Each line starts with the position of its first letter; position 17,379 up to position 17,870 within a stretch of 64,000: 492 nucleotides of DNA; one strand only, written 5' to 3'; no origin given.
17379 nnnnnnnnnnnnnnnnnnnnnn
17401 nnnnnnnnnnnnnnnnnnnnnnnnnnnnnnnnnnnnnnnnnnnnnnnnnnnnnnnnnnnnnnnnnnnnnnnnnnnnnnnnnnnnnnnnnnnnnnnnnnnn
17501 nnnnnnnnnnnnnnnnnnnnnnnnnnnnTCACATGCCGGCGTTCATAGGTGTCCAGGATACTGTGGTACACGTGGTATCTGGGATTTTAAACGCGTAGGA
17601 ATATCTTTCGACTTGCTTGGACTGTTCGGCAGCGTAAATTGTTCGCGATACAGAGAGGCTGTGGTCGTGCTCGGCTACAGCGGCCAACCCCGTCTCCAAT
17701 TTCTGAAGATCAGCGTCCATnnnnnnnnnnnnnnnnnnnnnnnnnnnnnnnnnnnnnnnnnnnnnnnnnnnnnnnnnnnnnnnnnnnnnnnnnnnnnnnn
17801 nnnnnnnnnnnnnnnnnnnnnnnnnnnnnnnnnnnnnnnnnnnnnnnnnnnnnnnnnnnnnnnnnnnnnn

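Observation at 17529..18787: Two-gene cassette: 329-aa protein with PD-(D/E)xK-like motif plus 63-aa partner; candidate novel defence or addiction module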

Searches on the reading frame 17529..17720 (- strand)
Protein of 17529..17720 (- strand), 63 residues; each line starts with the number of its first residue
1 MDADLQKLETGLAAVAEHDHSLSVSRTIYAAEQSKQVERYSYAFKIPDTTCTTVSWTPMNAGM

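Call 3: search_protein_families(library=pfam, proteins=[window:17529-17720:-], max_evalue=1)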
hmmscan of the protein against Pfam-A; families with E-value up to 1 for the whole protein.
window:17529-17720:- (63 aa): 0 families

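Call 6: search_protein_families(library=padloc, proteins=[window:17529-17720:-], max_evalue=1)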
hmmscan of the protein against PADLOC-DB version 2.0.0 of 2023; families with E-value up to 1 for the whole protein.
window:17529-17720:- (63 aa): 3 families
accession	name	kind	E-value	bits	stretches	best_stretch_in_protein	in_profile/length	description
PDLC04974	PDC-S26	-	0.0078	13.5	1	18-41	117-140/401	-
PDLC04980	PDC-S26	-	0.0091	13.4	1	19-41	117-139/389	-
PDLC04983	PDC-S26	-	0.038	11.4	1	28-44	121-137/413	-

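Call 7: search_protein_families(library=ncbifam, proteins=[window:17529-17720:-], max_evalue=1)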
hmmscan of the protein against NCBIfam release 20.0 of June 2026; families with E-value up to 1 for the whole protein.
window:17529-17720:- (63 aa): 0 families

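Call 8: search_protein_families(library=phrogs, proteins=[window:17529-17720:-], max_evalue=1)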
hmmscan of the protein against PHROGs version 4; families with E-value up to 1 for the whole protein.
window:17529-17720:- (63 aa): 1 family
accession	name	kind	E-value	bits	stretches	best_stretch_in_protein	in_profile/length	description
phrog_19119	-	unknown function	0.018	16.4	1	4-42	7-45/80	-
